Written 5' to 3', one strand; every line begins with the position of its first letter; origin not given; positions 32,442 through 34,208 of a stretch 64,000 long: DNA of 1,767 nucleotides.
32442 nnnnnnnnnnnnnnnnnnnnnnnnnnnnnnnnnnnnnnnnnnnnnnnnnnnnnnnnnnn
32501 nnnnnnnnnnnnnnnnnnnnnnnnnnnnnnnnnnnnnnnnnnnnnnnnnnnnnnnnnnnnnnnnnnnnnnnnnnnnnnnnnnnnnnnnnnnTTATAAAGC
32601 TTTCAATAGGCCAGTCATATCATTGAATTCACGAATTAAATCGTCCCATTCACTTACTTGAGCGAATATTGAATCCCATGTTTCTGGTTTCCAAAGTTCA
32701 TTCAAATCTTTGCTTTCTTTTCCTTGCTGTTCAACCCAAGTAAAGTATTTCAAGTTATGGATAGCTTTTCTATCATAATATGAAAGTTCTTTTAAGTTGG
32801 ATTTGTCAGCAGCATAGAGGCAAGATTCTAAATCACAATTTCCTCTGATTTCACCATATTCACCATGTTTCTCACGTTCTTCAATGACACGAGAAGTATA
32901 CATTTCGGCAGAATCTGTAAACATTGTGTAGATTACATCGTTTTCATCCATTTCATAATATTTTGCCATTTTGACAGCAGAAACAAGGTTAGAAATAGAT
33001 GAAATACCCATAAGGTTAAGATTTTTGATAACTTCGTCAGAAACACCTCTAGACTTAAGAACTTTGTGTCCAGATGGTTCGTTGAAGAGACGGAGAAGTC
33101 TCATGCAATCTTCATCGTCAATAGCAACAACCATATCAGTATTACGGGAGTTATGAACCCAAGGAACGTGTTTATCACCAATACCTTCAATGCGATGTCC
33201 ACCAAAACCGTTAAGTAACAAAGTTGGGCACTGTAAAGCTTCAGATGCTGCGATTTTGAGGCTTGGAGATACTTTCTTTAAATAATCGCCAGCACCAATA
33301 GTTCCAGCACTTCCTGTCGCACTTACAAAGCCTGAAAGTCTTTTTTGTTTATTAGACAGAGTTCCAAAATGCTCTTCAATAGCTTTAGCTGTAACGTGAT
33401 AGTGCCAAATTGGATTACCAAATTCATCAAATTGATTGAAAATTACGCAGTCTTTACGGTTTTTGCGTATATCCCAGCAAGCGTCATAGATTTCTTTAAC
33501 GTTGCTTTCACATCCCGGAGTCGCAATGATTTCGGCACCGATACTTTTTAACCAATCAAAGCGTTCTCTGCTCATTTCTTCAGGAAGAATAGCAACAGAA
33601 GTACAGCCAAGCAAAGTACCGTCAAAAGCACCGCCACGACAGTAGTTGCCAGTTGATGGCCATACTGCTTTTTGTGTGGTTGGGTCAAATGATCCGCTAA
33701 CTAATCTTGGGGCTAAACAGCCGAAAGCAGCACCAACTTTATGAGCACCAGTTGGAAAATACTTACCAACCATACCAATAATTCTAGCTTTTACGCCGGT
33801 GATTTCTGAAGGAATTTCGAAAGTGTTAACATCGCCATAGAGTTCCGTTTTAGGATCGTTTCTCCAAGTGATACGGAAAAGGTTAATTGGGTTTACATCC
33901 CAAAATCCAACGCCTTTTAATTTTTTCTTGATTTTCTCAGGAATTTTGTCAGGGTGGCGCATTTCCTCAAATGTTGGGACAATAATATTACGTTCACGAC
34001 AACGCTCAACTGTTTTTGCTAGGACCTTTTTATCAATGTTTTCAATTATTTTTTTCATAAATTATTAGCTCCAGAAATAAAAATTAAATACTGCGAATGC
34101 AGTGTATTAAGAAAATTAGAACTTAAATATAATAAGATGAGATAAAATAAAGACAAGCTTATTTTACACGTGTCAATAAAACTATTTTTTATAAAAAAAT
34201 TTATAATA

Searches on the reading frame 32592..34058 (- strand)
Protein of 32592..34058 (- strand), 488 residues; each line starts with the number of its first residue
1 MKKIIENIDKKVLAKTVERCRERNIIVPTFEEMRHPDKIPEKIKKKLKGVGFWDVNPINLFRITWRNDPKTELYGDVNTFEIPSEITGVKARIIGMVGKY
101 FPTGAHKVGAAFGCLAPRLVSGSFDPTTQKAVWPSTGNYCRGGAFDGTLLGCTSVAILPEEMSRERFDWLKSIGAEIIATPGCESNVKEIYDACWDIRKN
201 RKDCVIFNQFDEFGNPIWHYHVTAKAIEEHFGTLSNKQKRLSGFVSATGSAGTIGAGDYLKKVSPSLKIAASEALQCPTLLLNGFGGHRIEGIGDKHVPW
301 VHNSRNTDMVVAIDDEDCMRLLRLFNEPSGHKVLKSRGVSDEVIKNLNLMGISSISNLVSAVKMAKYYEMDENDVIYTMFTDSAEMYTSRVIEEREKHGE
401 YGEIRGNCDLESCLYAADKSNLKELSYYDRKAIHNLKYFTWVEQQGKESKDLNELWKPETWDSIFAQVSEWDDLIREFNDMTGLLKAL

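Call 4: search_protein_families(library=pfam, proteins=[window:32592-34058:-])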
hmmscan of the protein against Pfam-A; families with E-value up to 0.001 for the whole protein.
window:32592-34058:- (488 aa): 1 family
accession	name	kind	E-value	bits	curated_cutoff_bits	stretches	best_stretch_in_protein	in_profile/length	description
PF00291.31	PALP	-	1.2e-15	58.1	35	1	102-326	33-257/295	Pyridoxal-phosphate dependent enzyme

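Call 5: search_protein_families(library=ncbifam, proteins=[window:32592-34058:-])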
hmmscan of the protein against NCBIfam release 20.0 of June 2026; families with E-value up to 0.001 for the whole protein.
window:32592-34058:- (488 aa): 9 families
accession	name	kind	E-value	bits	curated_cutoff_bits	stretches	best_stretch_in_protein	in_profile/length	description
TIGR01139.1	cysK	equivalog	2.3e-31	109.1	350.95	1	99-389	29-294/298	cysteine synthase A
TIGR01136.1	cysKM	subfamily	8.4e-30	104.1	344.15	1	101-389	31-295/299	cysteine synthase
TIGR01137.1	cysta_beta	equivalog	1.2e-26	93.5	510.25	1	86-394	21-312/457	cystathionine beta-synthase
NF007989.0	PRK10717.1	equivalog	4.5e-25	88.4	387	1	84-392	24-317/334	cysteine synthase A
NF008735.0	PRK11761.1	equivalog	6.3e-15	55.2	413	1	102-327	38-248/296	cysteine synthase CysM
TIGR03945.1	PLP_SbnA_fam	equivalog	4.4e-13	49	349.95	1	90-324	21-250/304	2,3-diaminopropionate biosynthesis protein SbnA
TIGR01138.1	cysM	equivalog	6.7e-13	48.8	394.2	1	134-389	65-286/290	cysteine synthase B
NF053679.1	CysteaSynCapA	equivalog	8.9e-11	41.1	600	1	151-393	90-320/329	cysteate synthase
TIGR01124.1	ilvA_2Cterm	equivalog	0.00012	20.8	411.3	1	132-275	69-202/499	threonine ammonia-lyase, biosynthetic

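Call 52: search_solved_structures(query=window:32592-34058:-, max_evalue=0.00001)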
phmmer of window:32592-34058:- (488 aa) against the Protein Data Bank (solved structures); distinct sequences matched with E-value up to 0.00001: 82 (the best 60 are shown).
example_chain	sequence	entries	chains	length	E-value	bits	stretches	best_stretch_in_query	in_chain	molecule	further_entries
6c2h_A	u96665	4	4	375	1.3e-22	83.5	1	85-394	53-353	Cystathionine beta-synthase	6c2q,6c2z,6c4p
7n2t_A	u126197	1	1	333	1e-20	77.2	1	71-333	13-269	Cysteine synthase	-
7xrq_A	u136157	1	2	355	3.6e-19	72.1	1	81-389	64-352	Cystathionine beta-synthase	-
5b53_A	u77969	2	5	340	6.9e-19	71.2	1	76-323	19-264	Cysteine synthase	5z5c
9nld_A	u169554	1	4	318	1.1e-18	70.5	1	71-331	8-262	Cysteine synthase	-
2egu_A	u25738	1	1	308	1.8e-18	69.9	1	111-323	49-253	Cysteine synthase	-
1z7w_A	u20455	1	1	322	2.4e-18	69.4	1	71-327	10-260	Cysteine synthase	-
2isq_A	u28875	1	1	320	2.5e-18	69.4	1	71-327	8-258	Cysteine synthase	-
8t2c_A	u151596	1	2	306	2.6e-18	69.3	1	105-330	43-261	Cysteine synthase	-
8srt_A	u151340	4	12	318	2.8e-18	69.2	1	105-330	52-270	Cysteine synthase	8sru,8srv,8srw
5b55_A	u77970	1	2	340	3.4e-18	68.9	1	76-323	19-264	Cysteine synthase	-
4aec_A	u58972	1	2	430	7.5e-18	67.8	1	116-325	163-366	CYSTEINE SYNTHASE, MITOCHONDRIAL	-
9jxu_A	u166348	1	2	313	8.6e-18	67.6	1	131-337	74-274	Cysteine synthase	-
1z7y_A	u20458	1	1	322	1e-17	67.3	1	71-327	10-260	Cysteine synthase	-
3rr2_A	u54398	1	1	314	6e-17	64.8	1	71-333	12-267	Cysteine synthase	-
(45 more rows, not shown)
